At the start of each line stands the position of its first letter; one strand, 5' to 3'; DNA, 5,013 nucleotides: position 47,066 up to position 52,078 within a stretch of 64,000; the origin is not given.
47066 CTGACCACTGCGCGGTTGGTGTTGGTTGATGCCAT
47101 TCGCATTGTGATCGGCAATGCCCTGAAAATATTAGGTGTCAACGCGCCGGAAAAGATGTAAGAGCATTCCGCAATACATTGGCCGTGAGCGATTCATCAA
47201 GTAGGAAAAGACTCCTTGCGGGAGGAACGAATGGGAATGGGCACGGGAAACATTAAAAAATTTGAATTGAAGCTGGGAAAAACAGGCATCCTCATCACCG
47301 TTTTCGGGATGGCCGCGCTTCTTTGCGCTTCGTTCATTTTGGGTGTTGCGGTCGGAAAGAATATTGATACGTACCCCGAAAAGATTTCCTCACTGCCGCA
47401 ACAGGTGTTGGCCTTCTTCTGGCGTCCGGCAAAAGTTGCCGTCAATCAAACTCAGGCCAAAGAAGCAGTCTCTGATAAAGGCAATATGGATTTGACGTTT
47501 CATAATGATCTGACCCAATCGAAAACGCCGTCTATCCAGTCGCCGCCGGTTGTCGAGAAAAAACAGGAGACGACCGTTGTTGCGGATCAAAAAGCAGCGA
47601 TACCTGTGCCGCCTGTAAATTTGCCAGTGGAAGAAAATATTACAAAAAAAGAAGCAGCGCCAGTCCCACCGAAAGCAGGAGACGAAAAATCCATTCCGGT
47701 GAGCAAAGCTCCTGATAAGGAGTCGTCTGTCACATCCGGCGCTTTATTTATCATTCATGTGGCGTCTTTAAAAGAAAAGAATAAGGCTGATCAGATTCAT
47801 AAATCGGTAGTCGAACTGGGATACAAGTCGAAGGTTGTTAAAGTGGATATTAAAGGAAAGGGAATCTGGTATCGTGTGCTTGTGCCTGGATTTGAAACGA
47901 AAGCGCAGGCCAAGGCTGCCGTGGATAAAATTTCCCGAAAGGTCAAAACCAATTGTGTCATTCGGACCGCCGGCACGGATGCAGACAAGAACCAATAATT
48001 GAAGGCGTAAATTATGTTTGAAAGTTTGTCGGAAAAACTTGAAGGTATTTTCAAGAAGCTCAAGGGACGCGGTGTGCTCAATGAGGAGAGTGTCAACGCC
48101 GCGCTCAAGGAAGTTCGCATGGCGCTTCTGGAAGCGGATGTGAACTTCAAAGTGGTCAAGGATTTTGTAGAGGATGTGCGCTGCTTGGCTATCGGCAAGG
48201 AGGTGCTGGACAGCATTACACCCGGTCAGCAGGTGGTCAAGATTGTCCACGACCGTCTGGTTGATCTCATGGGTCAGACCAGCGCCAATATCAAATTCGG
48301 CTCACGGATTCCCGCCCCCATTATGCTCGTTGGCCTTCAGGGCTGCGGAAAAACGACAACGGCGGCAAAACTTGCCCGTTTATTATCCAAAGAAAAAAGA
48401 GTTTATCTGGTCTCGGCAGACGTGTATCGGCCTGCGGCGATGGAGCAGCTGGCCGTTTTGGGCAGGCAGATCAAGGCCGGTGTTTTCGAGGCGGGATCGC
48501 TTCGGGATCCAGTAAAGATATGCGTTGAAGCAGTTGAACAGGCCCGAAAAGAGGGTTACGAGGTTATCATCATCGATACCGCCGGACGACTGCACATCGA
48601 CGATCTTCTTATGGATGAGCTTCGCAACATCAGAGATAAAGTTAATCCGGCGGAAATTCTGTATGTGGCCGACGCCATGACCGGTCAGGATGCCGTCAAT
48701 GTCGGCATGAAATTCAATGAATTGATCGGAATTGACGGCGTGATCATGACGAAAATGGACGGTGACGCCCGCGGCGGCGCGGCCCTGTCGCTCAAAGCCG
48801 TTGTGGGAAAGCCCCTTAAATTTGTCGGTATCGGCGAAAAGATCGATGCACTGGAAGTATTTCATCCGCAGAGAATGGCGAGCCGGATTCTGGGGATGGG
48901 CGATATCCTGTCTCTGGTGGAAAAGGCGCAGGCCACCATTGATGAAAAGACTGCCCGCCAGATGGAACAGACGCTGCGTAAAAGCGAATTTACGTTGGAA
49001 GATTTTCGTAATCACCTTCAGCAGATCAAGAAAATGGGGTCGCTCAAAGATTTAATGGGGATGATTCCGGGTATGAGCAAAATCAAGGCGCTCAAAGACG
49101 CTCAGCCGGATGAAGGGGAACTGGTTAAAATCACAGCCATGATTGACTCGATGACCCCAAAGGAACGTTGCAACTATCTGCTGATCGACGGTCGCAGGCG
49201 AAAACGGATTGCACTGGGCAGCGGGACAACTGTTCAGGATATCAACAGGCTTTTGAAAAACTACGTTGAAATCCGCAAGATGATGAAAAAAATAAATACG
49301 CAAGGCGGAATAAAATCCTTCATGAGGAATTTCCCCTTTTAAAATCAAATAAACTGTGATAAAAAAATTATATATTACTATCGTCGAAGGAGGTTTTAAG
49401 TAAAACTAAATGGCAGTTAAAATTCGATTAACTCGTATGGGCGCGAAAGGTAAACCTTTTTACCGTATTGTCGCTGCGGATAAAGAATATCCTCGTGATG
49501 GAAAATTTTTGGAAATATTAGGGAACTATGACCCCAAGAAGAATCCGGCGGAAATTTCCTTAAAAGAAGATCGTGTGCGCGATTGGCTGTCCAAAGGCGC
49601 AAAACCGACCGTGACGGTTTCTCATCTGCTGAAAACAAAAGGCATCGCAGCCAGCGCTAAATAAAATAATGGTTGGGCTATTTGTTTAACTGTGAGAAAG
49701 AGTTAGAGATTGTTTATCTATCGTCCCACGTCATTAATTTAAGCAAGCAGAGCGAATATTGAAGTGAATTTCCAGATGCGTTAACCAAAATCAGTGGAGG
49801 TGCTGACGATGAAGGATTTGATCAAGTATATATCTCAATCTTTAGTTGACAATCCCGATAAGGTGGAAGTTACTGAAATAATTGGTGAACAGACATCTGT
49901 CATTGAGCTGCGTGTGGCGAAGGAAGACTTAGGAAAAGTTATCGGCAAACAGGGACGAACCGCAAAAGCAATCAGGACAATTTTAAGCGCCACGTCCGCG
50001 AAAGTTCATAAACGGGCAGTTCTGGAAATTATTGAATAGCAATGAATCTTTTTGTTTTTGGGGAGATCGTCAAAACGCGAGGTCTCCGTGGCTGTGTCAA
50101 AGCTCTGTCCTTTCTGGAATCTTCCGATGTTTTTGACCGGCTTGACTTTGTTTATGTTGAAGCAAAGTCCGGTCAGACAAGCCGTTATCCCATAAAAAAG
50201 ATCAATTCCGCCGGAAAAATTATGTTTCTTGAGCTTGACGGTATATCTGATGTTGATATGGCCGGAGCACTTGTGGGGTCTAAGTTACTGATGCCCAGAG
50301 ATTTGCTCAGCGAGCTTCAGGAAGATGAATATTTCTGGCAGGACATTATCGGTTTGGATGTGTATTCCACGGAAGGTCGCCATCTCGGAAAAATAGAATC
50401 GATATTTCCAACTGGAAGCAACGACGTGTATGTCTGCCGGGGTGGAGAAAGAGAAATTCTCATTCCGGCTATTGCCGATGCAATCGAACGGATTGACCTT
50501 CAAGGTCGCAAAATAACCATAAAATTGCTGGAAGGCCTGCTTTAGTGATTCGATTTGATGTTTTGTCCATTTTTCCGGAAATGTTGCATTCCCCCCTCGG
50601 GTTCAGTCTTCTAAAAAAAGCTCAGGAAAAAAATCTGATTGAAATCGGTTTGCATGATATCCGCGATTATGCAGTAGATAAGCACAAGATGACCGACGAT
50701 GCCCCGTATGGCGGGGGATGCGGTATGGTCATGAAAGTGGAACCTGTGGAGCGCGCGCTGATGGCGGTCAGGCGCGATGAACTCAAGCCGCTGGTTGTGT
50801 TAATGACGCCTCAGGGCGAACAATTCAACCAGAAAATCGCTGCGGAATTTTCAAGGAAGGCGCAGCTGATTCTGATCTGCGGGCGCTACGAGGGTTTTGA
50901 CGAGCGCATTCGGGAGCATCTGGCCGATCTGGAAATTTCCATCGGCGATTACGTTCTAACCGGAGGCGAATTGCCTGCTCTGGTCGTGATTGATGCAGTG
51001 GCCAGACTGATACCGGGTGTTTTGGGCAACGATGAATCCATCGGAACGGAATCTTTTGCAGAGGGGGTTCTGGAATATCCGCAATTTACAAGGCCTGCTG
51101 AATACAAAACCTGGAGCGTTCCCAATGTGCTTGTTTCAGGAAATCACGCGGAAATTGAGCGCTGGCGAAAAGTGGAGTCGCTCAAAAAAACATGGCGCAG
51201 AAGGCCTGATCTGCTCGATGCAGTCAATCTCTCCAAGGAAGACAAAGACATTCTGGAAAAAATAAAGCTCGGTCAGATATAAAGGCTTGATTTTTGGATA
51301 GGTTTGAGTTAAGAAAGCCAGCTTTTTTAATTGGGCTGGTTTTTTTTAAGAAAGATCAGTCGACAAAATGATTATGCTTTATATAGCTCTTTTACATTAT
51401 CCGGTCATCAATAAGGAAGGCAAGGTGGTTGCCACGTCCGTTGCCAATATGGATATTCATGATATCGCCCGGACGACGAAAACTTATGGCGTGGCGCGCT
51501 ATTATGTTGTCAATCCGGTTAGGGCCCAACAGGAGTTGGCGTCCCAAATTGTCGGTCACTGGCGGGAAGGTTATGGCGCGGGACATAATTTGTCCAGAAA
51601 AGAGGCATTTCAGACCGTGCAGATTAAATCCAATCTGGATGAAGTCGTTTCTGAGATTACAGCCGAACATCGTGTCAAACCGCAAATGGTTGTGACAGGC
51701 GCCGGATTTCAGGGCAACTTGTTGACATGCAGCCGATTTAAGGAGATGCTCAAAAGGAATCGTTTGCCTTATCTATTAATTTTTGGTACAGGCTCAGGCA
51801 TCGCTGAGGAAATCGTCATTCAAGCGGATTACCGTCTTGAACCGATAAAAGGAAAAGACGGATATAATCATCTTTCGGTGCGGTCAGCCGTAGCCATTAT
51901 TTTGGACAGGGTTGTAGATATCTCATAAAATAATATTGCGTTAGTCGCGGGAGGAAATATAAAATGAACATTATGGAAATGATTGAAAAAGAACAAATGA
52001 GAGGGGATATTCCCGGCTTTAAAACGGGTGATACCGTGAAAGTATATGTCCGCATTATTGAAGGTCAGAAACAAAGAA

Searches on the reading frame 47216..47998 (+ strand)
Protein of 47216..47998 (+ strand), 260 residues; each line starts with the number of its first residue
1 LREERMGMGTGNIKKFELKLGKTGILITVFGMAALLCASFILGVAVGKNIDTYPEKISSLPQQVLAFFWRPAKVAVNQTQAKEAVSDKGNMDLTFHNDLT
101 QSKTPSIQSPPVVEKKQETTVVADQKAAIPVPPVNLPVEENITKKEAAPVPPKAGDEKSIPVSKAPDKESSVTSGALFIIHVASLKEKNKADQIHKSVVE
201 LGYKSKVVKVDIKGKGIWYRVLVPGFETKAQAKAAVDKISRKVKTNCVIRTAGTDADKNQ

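Call 45: search_protein_families(library=pfam, proteins=[window:47216-47998:+], max_evalue=0.00001)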
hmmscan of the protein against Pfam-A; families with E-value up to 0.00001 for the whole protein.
window:47216-47998:+ (260 aa): 1 family
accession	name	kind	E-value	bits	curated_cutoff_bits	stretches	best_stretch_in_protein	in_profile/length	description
PF05036.18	SPOR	-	9.6e-10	39.1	21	1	176-250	3-75/76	SPOR domain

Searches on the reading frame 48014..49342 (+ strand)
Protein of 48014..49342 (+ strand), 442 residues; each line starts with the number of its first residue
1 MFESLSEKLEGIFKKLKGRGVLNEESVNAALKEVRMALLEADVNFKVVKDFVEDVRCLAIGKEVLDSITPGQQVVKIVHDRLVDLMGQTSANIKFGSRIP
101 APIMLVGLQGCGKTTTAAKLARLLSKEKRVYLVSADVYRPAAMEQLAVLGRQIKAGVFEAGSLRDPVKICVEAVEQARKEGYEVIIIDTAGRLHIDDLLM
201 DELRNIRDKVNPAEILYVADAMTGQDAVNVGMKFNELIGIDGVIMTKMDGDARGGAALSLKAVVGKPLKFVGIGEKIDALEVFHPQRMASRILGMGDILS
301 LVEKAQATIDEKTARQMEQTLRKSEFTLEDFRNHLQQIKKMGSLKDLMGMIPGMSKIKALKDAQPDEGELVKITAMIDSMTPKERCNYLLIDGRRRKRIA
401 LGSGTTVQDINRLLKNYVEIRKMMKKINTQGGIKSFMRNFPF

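Call 45: search_protein_families(library=pfam, proteins=[window:48014-49342:+], max_evalue=0.00001)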
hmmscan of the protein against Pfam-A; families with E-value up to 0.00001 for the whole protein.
window:48014-49342:+ (442 aa): 5 families
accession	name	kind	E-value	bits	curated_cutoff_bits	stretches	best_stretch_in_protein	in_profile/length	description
PF00448.28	SRP54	-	7.3e-72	241.6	22.7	1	102-294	3-196/196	SRP54-type protein, GTPase domain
PF02978.25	SRP_SPB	-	3.6e-32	111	27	1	325-424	1-91/91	Signal peptide binding domain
PF02881.24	SRP54_N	-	1.8e-21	76.5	22.4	1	5-82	1-75/75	SRP54-type protein, helical bundle domain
PF13401.12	AAA_22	-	1.7e-08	35.3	27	1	103-208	8-109/130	AAA domain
PF01656.29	CbiA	-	3.1e-07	30.8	25.4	1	110-253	9-88/125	CobQ/CobB/MinD/ParA nucleotide binding domain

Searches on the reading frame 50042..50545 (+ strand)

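Call 45: search_protein_families(library=pfam, proteins=[window:50042-50545:+], max_evalue=0.00001)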
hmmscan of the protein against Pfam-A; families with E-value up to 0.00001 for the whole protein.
window:50042-50545:+ (167 aa): 3 families
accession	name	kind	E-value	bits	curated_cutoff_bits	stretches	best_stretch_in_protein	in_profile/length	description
PF01782.24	RimM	-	8.2e-13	48.9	23.5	1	6-87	2-83/84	RimM N-terminal domain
PF24986.1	PRC_RimM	-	1.2e-12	47.7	27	1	99-166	1-69/69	RimM PRC barrel domain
PF05239.21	PRC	-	7.8e-11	42.3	21.2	1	94-166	1-77/78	PRC-barrel domain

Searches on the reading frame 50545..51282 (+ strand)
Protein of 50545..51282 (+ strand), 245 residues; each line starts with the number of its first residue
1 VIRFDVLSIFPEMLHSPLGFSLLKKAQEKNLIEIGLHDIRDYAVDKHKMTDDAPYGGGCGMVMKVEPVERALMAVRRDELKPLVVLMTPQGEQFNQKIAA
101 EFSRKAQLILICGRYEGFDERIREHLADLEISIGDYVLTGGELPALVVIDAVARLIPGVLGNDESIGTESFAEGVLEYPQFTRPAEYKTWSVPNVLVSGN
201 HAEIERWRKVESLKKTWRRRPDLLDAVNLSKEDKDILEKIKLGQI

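Call 45: search_protein_families(library=pfam, proteins=[window:50545-51282:+], max_evalue=0.00001)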
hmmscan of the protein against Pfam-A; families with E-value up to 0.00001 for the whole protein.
window:50545-51282:+ (245 aa): 1 family
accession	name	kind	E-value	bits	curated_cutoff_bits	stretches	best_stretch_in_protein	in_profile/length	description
PF01746.26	tRNA_m1G_MT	-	2.5e-64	217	27.3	1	24-221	2-195/195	tRNA (Guanine-1)-methyltransferase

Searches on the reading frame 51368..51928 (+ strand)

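Call 45: search_protein_families(library=pfam, proteins=[window:51368-51928:+], max_evalue=0.00001)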
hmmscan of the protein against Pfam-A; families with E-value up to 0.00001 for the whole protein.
window:51368-51928:+ (186 aa): 1 family
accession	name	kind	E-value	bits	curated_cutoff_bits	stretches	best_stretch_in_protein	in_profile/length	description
PF09936.14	Methyltrn_RNA_4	-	2.4e-73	246.3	22.6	1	4-183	2-181/182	SAM-dependent RNA methyltransferase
